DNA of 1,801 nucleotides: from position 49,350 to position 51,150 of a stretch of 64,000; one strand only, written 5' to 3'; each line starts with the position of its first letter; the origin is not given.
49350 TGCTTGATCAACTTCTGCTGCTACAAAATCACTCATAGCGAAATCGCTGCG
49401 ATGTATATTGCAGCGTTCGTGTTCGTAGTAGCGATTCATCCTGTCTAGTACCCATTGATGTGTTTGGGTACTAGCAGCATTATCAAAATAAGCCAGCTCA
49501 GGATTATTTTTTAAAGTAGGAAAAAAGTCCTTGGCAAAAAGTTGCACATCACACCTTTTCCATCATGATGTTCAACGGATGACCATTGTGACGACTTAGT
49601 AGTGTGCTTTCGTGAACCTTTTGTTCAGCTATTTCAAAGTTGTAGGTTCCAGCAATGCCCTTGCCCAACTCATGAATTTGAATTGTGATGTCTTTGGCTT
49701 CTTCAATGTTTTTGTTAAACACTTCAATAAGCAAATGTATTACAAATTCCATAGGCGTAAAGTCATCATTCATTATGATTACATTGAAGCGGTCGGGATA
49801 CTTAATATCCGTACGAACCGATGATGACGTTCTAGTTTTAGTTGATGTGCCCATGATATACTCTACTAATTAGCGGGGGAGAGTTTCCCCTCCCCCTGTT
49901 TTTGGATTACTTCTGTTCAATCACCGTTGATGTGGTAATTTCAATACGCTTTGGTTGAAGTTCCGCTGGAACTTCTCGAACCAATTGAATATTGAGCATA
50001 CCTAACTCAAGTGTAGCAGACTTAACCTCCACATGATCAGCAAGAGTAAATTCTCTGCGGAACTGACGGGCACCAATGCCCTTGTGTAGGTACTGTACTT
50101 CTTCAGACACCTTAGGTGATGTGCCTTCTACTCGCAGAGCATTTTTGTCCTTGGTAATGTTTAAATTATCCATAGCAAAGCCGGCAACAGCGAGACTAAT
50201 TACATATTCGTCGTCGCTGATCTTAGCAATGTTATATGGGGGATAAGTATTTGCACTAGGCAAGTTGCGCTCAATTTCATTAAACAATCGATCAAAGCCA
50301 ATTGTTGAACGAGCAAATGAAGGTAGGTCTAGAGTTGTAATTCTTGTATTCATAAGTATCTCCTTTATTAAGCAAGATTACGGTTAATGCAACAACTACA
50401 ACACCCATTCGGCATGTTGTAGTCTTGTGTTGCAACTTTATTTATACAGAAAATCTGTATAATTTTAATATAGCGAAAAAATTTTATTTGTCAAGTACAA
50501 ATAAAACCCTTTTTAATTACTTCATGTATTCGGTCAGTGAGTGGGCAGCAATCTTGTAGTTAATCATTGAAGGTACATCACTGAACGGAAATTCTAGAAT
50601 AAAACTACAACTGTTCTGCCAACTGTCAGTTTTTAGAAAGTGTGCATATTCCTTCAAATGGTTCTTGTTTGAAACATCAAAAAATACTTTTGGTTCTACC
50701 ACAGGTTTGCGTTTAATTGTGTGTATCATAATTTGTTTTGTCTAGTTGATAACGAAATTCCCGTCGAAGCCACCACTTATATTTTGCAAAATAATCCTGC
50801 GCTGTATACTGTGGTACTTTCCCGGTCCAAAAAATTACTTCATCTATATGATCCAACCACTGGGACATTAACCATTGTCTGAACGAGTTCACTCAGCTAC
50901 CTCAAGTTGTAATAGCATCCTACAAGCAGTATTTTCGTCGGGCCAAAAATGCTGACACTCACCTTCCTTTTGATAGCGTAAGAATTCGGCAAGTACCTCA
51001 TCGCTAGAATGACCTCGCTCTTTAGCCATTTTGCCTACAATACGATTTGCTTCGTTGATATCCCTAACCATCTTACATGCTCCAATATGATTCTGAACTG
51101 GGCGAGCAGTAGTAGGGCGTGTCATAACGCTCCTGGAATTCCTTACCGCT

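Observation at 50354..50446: Phage-borne ROSE-type RNA thermometer on hsp20, fed by a T4-type late promoter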

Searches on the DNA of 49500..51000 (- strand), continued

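Call 37: search_rna_families(sources=[L083, L084, L086, L087, L090, L092, L094, L098, L104, L106, L108, L109, L111, L120, L128, L129, L138, L143, L149, L157], threshold=evalue, max_evalue=10, show_alignments=3)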
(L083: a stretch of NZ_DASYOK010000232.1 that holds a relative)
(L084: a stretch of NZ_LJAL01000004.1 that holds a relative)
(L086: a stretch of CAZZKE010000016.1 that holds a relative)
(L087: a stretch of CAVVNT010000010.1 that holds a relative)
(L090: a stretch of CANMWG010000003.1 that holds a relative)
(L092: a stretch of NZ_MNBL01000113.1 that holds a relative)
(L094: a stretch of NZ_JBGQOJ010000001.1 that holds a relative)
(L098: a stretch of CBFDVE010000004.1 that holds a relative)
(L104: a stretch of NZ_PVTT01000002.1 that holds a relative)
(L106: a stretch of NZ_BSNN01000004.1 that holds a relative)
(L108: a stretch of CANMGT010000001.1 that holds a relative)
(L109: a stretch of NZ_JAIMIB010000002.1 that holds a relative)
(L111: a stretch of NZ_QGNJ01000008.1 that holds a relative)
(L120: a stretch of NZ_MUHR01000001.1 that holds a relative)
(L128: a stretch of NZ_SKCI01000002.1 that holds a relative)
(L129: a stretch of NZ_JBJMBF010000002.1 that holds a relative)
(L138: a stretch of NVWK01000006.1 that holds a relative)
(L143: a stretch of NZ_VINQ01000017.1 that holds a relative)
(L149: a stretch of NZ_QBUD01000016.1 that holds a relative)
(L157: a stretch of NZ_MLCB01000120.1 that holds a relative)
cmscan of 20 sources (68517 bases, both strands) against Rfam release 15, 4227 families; matches with E-value up to 10: 19.
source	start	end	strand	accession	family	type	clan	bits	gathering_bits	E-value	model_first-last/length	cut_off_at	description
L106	1427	1501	+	RF01832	ROSE_2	Cis-reg; thermoregulator;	-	31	65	0.013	1-73/73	no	Repression of heat shock gene expression (ROSE) element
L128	1409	1498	+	RF00435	ROSE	Cis-reg; thermoregulator;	-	30.9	45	1.1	1-94/94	no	Repression of heat shock gene expression (ROSE) element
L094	1402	1498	+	RF00435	ROSE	Cis-reg; thermoregulator;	-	30.6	45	1.3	1-94/94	no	Repression of heat shock gene expression (ROSE) element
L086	3203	3350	-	RF02356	BjrC1505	Gene; sRNA;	-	28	50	0.31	1-140/140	no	Alphaproteobacterial sRNA BjrC1505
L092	1957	2031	+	RF00519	suhB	Gene; sRNA;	CL00108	26.4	41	0.29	1-77/77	no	Makes More Granules Regulator RNA (mmgR)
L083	1415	1480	+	RF02523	ROSE_3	Cis-reg; thermoregulator;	-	24.9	43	0.7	1-69/69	no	Repression of heat shock gene expression (ROSE) element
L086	2430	2519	-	RF00506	Thr_leader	Cis-reg; leader;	-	24.9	55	2.3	1-118/118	no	Threonine operon leader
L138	1627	1692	+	RF00321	snoZ247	Gene; snRNA; snoRNA; CD-box;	-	23.8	38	3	1-139/139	no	Small nucleolar RNA Z247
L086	3202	3259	-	RF02784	SorX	Gene; sRNA;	-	23.2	46.6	0.35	1-73/73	no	Singlet oxygen resistance RNA X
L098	1451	1501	+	RF01832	ROSE_2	Cis-reg; thermoregulator;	-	23.2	65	1.9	1-73/73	no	Repression of heat shock gene expression (ROSE) element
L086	2406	2476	+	RF00519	suhB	Gene; sRNA;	CL00108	23.1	41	2.1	1-77/77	no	Makes More Granules Regulator RNA (mmgR)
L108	1982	2019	+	RF01397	isrO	Gene; sRNA;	-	22.3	42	1.9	1-201/201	no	isrO Hfq binding RNA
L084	1415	1480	+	RF02523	ROSE_3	Cis-reg; thermoregulator;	-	21.5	43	5.3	1-69/69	no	Repression of heat shock gene expression (ROSE) element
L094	1400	1467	+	RF02523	ROSE_3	Cis-reg; thermoregulator;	-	21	43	7.2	1-69/69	no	Repression of heat shock gene expression (ROSE) element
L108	1425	1498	+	RF01832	ROSE_2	Cis-reg; thermoregulator;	-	21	65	7.6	1-73/73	no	Repression of heat shock gene expression (ROSE) element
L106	3102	3165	-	RF01611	ceN108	Gene; snRNA; snoRNA; CD-box;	-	20.8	50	9.3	1-70/70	no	Caenorhabditis snoRNA ceN108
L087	310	371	-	RF02339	GlsR17_miR2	Gene; snRNA; snoRNA; CD-box;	-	20.2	84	8.7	1-63/63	no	Giardia snoRNA GlsR17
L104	1286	1337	+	RF03018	RT-15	Gene; sRNA;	-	18.5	82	4.5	1-192/192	no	RT-15 RNA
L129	3142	3218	-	RF01119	sR32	Gene; snRNA; snoRNA; CD-box;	-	17.3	40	3.6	1-57/57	no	Small nucleolar RNA sR32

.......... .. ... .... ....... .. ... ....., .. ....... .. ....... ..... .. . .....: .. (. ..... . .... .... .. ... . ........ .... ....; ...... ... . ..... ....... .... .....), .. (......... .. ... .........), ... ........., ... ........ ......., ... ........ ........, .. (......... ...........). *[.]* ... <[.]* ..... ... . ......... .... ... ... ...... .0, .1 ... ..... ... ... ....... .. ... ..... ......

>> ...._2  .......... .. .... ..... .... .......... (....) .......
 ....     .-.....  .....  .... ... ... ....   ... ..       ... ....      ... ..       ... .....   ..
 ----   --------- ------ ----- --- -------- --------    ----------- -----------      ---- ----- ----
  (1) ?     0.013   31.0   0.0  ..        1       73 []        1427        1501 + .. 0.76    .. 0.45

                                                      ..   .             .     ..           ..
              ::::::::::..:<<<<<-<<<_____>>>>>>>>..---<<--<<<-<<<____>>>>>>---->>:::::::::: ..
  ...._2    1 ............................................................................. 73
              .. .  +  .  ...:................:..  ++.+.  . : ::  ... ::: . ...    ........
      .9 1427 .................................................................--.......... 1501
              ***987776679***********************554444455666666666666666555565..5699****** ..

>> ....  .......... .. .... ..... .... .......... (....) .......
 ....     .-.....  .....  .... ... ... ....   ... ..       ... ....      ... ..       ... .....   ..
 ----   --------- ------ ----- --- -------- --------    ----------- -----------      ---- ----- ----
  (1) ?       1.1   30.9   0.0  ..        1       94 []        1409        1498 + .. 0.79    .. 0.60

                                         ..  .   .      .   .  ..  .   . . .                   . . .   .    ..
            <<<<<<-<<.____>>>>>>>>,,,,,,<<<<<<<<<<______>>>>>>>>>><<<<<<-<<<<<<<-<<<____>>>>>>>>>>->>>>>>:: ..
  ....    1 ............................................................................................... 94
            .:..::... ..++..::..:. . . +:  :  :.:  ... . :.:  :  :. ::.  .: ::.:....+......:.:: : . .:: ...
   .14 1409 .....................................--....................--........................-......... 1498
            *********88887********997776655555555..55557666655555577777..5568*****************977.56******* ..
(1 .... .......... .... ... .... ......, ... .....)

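Call 66: search_with_rna_model(model_id=R1, sources=[L169, L170, L171, L172, L173, L174, L175], max_evalue=10, filters=off, show_alignments=4)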
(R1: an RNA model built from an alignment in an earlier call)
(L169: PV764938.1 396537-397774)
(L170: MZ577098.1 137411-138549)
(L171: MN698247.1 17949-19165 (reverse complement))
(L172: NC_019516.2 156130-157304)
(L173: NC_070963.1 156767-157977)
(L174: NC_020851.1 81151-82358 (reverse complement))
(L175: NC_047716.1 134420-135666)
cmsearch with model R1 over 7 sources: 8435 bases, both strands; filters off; matches with E-value up to 10: 22.
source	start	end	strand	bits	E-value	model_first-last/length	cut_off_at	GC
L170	290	358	+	48.5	1.5e-10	1-67/67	no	0.33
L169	295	361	+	41.5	9.3e-09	1-67/67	no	0.43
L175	322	391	+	36.6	1.6e-07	1-67/67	no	0.4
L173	326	394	+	36.5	1.6e-07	1-67/67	no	0.36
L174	322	386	+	29.1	1.2e-05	1-67/67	no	0.42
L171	337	409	+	18.2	0.0065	1-67/67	no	0.36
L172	277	347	+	10.1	0.73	1-67/67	no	0.3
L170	721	786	+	9.7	0.9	1-67/67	no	0.27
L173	769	845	+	9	1.3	1-67/67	no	0.29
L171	854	905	+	8.8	1.5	1-67/67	no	0.21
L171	551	614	+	8.5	1.8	1-67/67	no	0.33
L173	594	650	+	8.4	1.9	1-67/67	no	0.3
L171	1063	1096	+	8.3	2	1-67/67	no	0.29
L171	415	451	+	8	2.4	1-67/67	no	0.41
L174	146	198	+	7.8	2.6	9-62/67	no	0.34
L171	1167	1217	+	7.7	2.9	1-67/67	no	0.22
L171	147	187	+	6.7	5.1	1-67/67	no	0.24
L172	551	605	+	6.3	6.4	1-67/67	no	0.36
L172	212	258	-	6.3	6.4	1-67/67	no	0.32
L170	889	984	+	6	7.4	1-67/67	no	0.38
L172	383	449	+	5.9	8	1-67/67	no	0.37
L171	666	709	+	5.6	9.8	1-67/67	no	0.34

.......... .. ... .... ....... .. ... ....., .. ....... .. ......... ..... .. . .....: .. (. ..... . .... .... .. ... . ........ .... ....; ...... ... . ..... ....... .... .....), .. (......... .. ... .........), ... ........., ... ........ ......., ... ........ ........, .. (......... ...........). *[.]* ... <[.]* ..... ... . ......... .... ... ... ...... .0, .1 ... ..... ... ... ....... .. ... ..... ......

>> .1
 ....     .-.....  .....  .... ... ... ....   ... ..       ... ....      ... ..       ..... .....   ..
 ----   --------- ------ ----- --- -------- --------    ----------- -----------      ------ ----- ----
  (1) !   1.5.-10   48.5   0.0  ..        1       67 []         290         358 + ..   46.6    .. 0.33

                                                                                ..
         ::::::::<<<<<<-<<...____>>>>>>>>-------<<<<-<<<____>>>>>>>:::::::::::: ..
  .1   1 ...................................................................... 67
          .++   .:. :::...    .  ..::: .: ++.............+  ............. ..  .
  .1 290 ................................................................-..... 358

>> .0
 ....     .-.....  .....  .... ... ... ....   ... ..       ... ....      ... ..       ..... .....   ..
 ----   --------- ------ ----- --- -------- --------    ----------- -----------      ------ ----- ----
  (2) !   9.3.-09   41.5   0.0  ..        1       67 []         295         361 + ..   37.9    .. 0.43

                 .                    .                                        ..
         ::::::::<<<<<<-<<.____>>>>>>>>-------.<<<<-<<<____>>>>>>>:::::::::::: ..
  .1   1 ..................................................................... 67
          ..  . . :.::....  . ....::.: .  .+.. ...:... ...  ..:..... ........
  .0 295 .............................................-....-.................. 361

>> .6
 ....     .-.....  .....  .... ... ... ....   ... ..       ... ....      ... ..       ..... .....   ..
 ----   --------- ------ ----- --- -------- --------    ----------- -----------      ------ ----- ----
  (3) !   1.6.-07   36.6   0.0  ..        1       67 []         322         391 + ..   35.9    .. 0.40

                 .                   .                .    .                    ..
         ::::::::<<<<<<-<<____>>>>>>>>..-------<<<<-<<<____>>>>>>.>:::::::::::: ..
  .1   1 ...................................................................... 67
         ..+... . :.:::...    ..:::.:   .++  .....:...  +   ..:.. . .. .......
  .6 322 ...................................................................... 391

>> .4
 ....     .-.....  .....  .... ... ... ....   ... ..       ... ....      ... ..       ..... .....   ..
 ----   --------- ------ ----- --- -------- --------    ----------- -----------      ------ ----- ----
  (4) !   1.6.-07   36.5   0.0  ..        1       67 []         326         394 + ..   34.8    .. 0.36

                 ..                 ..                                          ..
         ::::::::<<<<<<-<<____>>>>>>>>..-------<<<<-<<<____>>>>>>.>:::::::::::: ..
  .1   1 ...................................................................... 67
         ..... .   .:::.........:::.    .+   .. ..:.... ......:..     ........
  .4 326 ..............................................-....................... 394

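Call 67: search_rna_families(sources=[L169, L170, L171, L172, L173, L174, L175], threshold=evalue, max_evalue=10, show_alignments=3)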
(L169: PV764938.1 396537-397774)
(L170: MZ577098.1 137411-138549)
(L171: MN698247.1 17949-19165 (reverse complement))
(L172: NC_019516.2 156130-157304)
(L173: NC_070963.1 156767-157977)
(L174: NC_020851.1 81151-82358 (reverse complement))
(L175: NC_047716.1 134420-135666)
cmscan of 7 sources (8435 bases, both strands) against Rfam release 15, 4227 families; matches with E-value up to 10: 11.
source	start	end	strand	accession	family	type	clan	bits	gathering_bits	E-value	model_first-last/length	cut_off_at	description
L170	296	358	+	RF02523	ROSE_3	Cis-reg; thermoregulator;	-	34.1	43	0.00041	1-69/69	no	Repression of heat shock gene expression (ROSE) element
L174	328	391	+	RF02523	ROSE_3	Cis-reg; thermoregulator;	-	27.9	43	0.015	1-69/69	no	Repression of heat shock gene expression (ROSE) element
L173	198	313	+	RF00166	PrrB_RsmZ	Gene; sRNA;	CL00106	21.6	44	0.1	1-133/133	no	PrrB/RsmZ RNA family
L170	1015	1127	+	RF02111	IS009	Gene;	-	21.2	117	0.11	1-199/199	no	IS009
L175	108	200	-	RF00452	MIR172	Gene; miRNA;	-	20.5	70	1.2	1-114/114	no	mir-172 microRNA precursor family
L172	7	135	-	RF03022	Phage_DGR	Gene; sRNA;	-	19.5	50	6.8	1-127/127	no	Bacteriophage Diversity-Generating Retroelement RNA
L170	133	155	+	RF01098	RF_site9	Cis-reg; frameshift_element;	-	19.4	70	9.8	1-50/50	no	Gag/pro ribosomal frameshift site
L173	336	394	+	RF02523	ROSE_3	Cis-reg; thermoregulator;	-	19.2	43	2.5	1-69/69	no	Repression of heat shock gene expression (ROSE) element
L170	593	633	+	RF00323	snoR79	Gene; snRNA; snoRNA; CD-box;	-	18.7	80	7.2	1-65/65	no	Small nucleolar RNA R79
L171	899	962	-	RF00066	U7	Gene; snRNA;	-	16.1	34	9.8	1-62/62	no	U7 small nuclear RNA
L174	858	900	-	RF02050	STnc470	Gene; sRNA;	-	13.2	80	9.2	103-141/226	no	Salmonella enterica sRNA STnc470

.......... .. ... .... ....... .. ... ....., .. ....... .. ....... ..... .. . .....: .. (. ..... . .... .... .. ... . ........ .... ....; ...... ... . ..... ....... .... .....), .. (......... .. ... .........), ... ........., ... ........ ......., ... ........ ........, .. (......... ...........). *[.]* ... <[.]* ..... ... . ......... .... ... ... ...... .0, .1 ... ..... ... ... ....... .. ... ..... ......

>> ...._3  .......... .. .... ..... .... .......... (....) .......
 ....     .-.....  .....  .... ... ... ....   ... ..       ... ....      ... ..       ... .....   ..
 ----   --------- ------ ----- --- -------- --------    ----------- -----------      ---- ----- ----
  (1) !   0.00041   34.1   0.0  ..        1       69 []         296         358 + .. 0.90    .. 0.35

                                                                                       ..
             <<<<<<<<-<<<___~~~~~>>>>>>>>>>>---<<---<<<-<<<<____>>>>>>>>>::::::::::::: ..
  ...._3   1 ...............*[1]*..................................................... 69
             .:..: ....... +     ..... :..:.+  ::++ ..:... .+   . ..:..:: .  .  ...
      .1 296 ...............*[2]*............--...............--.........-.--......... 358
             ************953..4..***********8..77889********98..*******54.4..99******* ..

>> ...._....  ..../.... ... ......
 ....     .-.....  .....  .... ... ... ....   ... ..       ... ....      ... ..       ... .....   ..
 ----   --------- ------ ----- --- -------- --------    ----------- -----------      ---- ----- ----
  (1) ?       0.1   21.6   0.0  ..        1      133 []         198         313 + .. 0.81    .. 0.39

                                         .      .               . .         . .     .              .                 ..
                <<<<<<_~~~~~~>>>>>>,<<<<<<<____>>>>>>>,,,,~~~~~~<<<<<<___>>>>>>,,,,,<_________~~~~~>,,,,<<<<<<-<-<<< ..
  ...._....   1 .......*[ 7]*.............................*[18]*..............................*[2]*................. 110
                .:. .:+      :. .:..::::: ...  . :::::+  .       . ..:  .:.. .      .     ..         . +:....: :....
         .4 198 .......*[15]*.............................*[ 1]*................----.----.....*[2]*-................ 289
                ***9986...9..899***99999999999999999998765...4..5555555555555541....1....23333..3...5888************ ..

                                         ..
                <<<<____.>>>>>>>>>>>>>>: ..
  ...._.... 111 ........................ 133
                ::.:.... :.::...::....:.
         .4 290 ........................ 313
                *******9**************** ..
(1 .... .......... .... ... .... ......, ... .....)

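Call 70: search_with_rna_model(model_id=R1, source=window, max_evalue=10, filters=off)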
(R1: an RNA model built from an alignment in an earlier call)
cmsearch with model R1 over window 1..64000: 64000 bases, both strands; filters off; matches with E-value up to 10: 11.
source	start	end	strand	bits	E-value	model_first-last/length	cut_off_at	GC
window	50348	50427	-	45.5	6.7e-09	1-67/67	no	0.36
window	48308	48371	-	13.3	0.84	1-67/67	no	0.25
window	39198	39273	-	12.9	1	1-67/67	no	0.3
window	28349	28413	-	12.2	1.6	1-67/67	no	0.23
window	26070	26124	-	10.8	3.6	1-67/67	no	0.42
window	33602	33660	-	10.3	4.7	1-67/67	no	0.44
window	3213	3273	-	10.2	5.2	1-67/67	no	0.34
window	13494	13549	+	10.1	5.4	1-67/67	no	0.27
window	27867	27930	-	9.9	5.9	1-67/67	no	0.31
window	61994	62070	-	9.9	5.9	1-67/67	no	0.3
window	28501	28598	-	9.1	9.4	1-67/67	no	0.3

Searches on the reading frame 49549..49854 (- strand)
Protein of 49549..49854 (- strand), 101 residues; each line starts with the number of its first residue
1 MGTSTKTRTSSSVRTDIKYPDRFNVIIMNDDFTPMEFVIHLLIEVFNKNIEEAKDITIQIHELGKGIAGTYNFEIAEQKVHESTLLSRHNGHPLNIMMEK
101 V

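Call 7: search_protein_families(library=pfam, proteins=[window:49549-49854:-])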
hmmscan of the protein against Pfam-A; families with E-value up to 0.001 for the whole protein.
window:49549-49854:- (101 aa): 2 families
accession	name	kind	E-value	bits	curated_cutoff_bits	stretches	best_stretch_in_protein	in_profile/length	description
PF02617.22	ClpS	-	1.1e-25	89.7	23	1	19-95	2-78/80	ATP-dependent Clp protease adaptor protein ClpS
PF13473.12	Cupredoxin_1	-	0.0009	19.7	27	0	15-73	37-90/104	Cupredoxin-like domain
